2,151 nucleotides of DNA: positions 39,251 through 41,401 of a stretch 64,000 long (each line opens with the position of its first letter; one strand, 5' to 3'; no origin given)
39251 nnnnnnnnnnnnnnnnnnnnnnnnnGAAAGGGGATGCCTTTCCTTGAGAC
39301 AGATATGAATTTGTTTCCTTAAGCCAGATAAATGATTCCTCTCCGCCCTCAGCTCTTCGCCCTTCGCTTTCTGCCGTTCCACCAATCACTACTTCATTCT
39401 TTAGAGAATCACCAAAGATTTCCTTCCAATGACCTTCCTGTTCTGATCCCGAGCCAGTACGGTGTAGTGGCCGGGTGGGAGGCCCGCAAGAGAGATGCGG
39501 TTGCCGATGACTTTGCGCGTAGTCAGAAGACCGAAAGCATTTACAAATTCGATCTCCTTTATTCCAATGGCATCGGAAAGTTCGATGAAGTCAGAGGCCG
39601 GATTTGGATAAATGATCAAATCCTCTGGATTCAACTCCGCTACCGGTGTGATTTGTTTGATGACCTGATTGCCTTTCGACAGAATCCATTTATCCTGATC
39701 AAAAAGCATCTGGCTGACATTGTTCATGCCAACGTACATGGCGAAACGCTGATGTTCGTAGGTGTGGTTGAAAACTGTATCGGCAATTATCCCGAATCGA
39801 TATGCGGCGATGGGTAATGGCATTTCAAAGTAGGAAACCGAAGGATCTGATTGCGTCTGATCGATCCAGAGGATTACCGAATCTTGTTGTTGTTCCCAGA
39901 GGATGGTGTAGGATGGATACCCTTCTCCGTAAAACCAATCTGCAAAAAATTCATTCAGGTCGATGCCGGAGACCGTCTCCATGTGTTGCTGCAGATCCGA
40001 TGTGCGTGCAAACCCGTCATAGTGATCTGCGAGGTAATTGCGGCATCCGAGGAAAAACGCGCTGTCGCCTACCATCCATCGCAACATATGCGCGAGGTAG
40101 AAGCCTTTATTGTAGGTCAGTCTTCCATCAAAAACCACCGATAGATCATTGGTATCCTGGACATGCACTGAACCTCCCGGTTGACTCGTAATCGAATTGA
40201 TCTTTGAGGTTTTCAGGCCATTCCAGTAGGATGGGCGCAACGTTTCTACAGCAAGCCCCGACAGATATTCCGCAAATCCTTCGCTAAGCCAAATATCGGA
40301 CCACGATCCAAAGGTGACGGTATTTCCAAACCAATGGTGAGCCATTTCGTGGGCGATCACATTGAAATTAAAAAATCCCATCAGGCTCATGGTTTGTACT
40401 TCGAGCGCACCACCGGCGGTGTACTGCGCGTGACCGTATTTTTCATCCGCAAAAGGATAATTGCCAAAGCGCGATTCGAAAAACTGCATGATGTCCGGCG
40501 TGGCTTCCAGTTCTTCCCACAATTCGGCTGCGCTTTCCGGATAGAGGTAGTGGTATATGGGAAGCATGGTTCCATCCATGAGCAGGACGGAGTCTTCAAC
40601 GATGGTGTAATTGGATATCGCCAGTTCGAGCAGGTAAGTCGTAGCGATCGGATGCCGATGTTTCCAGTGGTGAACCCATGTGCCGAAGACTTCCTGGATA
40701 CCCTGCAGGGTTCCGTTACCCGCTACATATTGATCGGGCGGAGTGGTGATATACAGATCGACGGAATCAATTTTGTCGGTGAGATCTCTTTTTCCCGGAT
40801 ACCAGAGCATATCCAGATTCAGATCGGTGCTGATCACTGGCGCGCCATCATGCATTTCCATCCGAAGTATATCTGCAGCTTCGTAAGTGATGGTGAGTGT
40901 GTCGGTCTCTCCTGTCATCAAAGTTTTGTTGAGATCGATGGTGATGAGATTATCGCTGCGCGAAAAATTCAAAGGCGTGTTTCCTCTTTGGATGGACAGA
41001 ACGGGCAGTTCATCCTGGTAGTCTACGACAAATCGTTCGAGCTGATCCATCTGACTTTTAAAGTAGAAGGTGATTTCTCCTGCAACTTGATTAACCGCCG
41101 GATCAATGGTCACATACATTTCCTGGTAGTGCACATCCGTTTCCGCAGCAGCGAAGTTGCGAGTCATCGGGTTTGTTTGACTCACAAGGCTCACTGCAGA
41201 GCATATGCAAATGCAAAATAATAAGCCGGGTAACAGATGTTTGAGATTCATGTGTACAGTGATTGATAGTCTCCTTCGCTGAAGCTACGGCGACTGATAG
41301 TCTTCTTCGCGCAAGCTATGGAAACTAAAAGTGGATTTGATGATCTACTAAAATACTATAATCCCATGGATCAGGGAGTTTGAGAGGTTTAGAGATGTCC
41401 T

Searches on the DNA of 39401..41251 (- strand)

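Call 68: search_with_rna_model(model_id=R1, sources=[L050, L051, L052, L053], filters=off, max_evalue=10)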
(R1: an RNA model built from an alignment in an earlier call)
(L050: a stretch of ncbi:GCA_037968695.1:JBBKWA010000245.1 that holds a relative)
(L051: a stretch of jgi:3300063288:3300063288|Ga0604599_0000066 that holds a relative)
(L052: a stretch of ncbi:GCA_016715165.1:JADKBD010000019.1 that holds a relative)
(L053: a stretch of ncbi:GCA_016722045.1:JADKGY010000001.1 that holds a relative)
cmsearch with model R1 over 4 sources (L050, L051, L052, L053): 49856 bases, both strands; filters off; matches with E-value up to 10: 8.
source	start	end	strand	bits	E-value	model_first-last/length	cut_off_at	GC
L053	12002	12039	-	8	2.5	1-44/44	no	0.61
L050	6609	6645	+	7.5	3.4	1-44/44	no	0.43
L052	1114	1164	+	7.3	3.9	1-44/44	no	0.43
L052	12253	12290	-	7.2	4.3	1-44/44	no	0.58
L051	12070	12082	-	7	4.8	16-28/44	no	0.54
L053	10985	11017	-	6.8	5.6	1-44/44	no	0.36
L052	7721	7755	+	6.3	8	1-44/44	no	0.46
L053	6488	6516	+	6.2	8.8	1-44/44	no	0.38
